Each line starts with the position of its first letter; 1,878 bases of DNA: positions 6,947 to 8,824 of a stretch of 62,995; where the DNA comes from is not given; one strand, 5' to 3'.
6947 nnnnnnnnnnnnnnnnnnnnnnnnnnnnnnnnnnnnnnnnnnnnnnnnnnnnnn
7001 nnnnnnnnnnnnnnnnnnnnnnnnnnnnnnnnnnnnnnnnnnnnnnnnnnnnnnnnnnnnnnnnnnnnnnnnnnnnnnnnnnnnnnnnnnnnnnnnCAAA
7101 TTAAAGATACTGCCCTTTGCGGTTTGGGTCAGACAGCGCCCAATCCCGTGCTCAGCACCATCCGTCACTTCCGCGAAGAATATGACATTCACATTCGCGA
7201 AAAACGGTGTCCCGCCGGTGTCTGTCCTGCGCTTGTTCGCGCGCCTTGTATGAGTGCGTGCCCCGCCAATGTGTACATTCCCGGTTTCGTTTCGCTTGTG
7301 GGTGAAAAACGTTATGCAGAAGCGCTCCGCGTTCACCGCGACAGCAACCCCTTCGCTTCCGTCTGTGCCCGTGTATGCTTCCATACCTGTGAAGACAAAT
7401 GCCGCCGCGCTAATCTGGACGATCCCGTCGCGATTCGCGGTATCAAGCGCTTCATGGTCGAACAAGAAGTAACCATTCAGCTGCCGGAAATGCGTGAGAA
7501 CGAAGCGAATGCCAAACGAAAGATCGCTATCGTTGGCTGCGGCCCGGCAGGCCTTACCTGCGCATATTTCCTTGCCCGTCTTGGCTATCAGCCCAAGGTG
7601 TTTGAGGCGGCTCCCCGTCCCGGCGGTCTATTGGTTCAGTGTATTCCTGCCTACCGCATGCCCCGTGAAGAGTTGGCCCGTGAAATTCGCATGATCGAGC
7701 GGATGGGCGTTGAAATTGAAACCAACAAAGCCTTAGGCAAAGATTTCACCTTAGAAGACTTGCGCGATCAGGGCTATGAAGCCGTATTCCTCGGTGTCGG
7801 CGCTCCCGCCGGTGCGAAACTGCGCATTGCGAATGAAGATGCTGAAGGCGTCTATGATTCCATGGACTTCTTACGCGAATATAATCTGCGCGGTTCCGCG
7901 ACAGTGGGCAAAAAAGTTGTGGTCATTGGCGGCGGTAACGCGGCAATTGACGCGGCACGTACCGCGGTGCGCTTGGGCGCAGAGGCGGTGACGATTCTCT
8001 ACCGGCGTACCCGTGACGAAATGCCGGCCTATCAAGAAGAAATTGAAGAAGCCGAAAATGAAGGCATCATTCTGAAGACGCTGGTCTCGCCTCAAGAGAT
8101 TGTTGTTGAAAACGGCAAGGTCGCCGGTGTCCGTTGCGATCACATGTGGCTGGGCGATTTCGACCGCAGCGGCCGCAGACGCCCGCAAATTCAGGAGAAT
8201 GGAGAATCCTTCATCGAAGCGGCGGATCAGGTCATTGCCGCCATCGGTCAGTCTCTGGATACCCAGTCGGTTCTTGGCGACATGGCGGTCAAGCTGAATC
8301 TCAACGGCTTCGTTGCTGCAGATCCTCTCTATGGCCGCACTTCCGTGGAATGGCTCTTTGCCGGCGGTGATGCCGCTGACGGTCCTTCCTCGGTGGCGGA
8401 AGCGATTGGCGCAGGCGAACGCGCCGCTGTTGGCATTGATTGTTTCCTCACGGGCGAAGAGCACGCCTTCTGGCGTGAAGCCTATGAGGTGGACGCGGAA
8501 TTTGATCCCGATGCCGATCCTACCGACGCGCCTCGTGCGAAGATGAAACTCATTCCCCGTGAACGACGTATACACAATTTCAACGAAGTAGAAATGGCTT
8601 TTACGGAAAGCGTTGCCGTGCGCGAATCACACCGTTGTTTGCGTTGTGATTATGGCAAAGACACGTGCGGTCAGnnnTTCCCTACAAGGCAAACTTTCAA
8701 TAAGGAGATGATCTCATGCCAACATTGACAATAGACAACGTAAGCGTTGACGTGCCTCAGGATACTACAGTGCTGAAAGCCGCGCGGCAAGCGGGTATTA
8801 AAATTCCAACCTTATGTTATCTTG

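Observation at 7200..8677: NuoF-like hydrogenase flavoprotein fused to a GltD/NfnB-like FAD-NAD(P)H module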

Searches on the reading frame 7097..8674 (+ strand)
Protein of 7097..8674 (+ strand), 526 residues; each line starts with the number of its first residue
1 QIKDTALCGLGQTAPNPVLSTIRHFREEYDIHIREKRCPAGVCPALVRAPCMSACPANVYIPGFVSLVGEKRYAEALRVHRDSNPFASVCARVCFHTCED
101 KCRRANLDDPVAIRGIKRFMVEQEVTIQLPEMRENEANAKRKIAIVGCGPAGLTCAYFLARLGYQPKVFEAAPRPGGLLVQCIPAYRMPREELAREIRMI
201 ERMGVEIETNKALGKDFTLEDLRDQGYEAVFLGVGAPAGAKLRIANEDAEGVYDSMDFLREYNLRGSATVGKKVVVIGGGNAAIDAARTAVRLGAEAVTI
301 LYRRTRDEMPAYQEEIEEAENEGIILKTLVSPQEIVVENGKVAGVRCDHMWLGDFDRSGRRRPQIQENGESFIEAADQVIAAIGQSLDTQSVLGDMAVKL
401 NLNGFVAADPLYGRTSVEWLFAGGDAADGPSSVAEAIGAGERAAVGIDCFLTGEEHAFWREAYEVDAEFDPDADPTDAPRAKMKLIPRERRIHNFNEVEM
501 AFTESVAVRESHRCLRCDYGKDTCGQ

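Call 9: search_protein_families(library=ncbifam, proteins=[window:7199-8674:+], max_evalue=0.001)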
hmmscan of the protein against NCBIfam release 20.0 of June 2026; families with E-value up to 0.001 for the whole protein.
window:7199-8674:+ (492 aa): 62 families (the best 25 are shown)
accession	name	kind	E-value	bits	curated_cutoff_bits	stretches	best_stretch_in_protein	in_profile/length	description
NF009410.0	PRK12771.1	subfamily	1.8e-140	469.2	516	1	14-484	47-514/566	NAD(P)-binding protein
NF009454.0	PRK12814.1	equivalog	4.4e-123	411.9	916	1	14-484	101-573/657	putative NADPH-dependent glutamate synthase small subunit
NF010590.0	PRK13984.1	equivalog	6.4e-106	354.9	946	2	17-420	198-609/611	putative oxidoreductase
NF009414.0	PRK12778.1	equivalog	2.2e-105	353.5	1103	2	13-418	335-750/752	bifunctional dihydroorotate dehydrogenase B NAD binding subunit/NADPH-dependent glutamate synthase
TIGR03315.1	Se_ygfK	equivalog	3.2e-103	346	835.3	1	15-490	445-893/1012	putative selenate reductase subunit YgfK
TIGR01316.1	gltA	equivalog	1.7e-98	330.4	471.75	2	13-417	34-449/449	NADPH-dependent glutamate synthase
NF009413.0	PRK12775.1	equivalog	5.5e-82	276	1895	1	9-444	333-779/1006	putative trifunctional 2-polyprenylphenol hydroxylase/glutamate synthase subunit beta/ferritin domain-containing protein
TIGR01318.1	gltD_gamma_fam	subfamily_domain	7.6e-80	268.7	482.95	1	9-416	42-464/467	glutamate synthase, small subunit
NF009408.0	PRK12769.1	equivalog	7.7e-80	268.8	1003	1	16-418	235-652/659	formate-dependent uric acid utilization protein AegA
NF009415.0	PRK12779.1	equivalog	1.8e-70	238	1519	1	14-413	207-622/944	putative bifunctional glutamate synthase subunit beta/2-polyprenylphenol hydroxylase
NF009409.0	PRK12770.1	subfamily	2e-62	211.3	343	1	99-420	11-353/360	putative glutamate synthase subunit beta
NF009451.0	PRK12809.1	equivalog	2.2e-62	211.3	1154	1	14-412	216-629/639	formate-dependent uric acid utilization protein YgfT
TIGR01317.1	GOGAT_sm_gam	subfamily_domain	7.9e-59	199.8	447.7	1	18-420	55-481/485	glutamate synthase small subunit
NF045663.1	diclust_near_Sec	equivalog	2.8e-42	144.8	530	2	14-212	17-208/759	pyridine nucleotide-disulfide oxidoreductase/dicluster-binding protein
NF045599.1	bili_reduct_long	exception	3.6e-18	65.1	750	1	101-266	376-532/641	bilirubin reductase, long form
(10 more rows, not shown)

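Call 31: search_solved_structures(query=window:7199-8674:+, max_evalue=1e-20)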
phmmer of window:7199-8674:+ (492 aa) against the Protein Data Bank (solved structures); distinct sequences matched with E-value up to 1e-20: 12.
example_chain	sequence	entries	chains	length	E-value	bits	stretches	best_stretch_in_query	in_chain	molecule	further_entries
9bov_A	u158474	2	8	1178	2.4e-114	386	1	14-484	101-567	Molybdopterin oxidoreductase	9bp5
8oh5_C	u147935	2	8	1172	2.8e-108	366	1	14-484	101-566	Formate dehydrogenase-O, major subunit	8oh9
9n5u_A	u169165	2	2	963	3.8e-101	342.5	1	15-420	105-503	NfnA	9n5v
4ylf_B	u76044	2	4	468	7.4e-86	292.1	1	16-423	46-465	Dihydropyrimidine dehydrogenase subunit A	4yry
5jca_L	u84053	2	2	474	7.3e-84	285.5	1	9-420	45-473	NADH-dependent Ferredoxin:NADP Oxidoreductase (NfnI) subunit alpha | NADH-dependent Ferredoxin:NADP Oxidoreductase subunit alpha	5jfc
5vj7_A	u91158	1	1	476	2e-76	260.9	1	13-418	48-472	Oxidoreductase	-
2vdc_G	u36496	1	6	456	1.9e-50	175.3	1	16-419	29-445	GLUTAMATE SYNTHASE [NADPH] SMALL CHAIN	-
6s6s_G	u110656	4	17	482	6.7e-50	173.5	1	16-419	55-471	Glutamate synthase [NADPH] small chain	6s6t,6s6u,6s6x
1gt8_A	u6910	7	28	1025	1.5e-47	165.7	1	9-418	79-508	DIHYDROPYRIMIDINE DEHYDROGENASE | Dihydropyrimidine dehydrogenase [NADP(+)]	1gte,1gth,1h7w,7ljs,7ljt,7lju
1h7x_A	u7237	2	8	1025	1.5e-47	165.7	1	9-418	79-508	DIHYDROPYRIMIDINE DEHYDROGENASE | Dihydropyrimidine dehydrogenase [NADP(+)]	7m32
7m31_A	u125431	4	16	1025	1.5e-47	165.7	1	9-418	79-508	Dihydropyrimidine dehydrogenase [NADP(+)]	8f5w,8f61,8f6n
7mfm_I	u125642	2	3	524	5.3e-39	137.6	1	18-420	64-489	Glutamate synthase (NADPH) small chain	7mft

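Call 32: search_solved_structures(query=window:7097-8674:+, max_evalue=1e-60, show_alignments=4)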
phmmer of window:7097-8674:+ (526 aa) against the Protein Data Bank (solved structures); distinct sequences matched with E-value up to 1e-60: 6.
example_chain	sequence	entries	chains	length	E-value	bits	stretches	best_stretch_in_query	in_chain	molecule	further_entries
9bov_A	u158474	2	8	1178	2.4e-114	386.1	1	48-518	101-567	Molybdopterin oxidoreductase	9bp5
8oh5_C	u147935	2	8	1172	3.3e-108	365.8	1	48-518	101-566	Formate dehydrogenase-O, major subunit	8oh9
9n5u_A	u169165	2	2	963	5.1e-101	342.1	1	49-454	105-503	NfnA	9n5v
4ylf_B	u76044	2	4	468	9.6e-86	291.7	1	50-457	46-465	Dihydropyrimidine dehydrogenase subunit A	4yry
5jca_L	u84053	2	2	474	8.6e-84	285.2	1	47-454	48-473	NADH-dependent Ferredoxin:NADP Oxidoreductase (NfnI) subunit alpha | NADH-dependent Ferredoxin:NADP Oxidoreductase subunit alpha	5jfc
5vj7_A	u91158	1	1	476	2.3e-76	260.7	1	47-452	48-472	Oxidoreductase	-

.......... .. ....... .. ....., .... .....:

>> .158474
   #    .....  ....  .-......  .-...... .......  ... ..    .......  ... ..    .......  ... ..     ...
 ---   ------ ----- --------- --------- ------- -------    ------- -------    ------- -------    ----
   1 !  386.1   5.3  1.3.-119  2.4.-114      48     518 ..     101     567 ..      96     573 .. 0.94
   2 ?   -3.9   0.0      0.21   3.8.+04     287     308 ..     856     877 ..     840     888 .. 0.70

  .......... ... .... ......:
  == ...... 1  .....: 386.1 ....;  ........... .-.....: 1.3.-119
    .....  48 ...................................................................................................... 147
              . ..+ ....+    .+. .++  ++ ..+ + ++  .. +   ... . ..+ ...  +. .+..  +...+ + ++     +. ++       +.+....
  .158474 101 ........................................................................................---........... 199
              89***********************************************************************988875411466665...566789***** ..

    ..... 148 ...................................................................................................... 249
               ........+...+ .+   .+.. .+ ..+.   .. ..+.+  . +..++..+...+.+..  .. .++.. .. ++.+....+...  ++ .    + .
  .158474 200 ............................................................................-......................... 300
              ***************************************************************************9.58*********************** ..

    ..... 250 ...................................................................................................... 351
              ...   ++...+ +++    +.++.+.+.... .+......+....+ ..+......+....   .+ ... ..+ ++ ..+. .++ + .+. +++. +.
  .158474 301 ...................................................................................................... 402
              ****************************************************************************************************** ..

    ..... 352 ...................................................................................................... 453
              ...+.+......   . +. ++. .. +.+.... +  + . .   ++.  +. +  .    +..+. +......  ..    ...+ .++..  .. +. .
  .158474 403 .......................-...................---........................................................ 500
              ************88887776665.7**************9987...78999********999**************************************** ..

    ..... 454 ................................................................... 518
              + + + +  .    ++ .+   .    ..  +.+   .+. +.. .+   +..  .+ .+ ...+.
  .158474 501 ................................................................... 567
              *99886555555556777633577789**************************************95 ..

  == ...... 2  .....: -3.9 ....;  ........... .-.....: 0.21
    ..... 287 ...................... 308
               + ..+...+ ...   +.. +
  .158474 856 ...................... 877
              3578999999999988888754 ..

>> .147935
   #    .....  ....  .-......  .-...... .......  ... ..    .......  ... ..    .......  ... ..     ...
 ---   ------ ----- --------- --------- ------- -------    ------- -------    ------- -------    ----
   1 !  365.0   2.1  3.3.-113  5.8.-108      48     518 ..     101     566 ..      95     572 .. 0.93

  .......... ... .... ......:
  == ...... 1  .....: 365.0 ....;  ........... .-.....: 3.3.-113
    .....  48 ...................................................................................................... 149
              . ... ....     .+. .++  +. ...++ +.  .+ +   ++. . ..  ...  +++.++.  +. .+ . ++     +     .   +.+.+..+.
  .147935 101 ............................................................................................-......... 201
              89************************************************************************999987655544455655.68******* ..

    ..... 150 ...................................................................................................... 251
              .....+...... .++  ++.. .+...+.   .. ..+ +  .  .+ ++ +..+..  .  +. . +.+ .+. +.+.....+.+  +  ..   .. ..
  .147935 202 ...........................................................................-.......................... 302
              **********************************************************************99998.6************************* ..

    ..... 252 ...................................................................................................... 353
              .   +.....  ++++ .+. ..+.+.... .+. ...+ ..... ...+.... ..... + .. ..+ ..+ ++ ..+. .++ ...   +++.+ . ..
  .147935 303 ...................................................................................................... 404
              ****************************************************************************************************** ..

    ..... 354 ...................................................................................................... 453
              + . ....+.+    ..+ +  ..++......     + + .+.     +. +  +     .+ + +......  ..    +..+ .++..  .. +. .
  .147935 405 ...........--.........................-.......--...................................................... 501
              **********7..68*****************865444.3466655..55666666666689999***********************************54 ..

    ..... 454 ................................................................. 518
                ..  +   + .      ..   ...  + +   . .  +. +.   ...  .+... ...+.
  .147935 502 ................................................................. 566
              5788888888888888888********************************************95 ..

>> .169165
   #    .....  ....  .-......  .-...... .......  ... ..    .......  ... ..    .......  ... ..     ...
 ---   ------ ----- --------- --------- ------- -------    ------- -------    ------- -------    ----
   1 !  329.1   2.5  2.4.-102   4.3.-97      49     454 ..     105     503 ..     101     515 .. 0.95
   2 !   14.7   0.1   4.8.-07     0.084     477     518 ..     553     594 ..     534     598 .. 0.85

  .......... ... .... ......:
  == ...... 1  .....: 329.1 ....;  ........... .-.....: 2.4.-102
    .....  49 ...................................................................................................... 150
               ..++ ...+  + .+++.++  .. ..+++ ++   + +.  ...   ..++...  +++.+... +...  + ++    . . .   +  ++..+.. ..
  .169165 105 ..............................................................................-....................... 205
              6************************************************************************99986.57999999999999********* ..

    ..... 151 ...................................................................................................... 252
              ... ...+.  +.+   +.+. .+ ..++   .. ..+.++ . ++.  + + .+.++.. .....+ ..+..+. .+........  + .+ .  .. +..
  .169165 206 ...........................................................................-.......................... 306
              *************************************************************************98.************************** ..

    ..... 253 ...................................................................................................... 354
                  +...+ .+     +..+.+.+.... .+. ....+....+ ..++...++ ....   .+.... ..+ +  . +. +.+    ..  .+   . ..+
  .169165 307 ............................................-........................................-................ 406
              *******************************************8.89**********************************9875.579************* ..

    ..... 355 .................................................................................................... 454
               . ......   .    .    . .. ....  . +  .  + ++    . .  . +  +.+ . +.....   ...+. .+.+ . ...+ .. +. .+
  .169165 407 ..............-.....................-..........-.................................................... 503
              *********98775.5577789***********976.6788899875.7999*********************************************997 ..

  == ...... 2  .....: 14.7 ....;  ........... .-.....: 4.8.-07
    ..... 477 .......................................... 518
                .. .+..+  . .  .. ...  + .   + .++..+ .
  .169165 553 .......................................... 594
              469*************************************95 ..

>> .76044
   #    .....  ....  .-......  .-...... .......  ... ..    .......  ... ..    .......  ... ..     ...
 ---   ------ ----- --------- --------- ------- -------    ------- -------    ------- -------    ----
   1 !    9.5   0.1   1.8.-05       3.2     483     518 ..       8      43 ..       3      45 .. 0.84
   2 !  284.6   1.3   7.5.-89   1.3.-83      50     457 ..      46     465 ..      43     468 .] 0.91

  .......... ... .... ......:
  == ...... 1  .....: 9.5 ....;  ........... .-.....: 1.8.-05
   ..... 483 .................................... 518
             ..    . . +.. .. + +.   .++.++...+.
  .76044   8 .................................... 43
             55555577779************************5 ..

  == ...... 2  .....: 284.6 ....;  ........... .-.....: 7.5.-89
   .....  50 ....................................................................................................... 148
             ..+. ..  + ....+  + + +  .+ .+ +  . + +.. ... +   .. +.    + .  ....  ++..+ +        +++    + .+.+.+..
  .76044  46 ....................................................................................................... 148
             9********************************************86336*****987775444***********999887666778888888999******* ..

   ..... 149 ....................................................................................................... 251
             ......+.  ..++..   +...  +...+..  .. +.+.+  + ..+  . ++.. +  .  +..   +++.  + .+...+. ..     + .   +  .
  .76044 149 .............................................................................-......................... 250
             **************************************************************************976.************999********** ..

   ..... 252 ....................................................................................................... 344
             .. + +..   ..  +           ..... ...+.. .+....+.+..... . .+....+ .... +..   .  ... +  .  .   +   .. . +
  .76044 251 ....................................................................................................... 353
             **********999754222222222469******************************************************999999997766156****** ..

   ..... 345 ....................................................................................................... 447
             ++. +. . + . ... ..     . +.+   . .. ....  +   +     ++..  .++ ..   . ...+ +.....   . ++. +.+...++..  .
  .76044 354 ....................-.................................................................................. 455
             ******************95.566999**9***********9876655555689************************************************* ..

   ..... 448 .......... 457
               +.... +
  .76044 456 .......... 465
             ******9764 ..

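Call 56: search_protein_representatives(protein=window:7238-8674:+)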
Query: 479 residues. Proteins with E-value up to 0.001 (for the whole library): 22487; up to 1e-10: 12219; up to 1e-30: 4597. The best 150 are listed.
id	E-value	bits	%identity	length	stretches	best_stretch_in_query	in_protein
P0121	4.6e-155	533.5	55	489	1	1-478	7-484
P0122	3.5e-154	530.6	73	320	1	73-392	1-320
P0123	4.6e-137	474.1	48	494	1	2-472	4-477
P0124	2.7e-127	441.9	44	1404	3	3-471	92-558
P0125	7.6e-122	423.9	46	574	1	2-473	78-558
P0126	4.0e-120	418.2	69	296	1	1-267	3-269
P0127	2.6e-119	415.6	58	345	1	131-473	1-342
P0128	7.8e-119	414.0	44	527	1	2-471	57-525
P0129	1.4e-117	409.9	44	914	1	3-471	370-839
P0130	3.7e-117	408.5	46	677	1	1-471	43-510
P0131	5.9e-117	407.8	46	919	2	3-472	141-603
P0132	9.3e-117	407.2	47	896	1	2-471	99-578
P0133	2.1e-116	406.0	43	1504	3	2-471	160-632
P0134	5.2e-116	404.7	40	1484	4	2-472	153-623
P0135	8.7e-116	404.0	42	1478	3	2-472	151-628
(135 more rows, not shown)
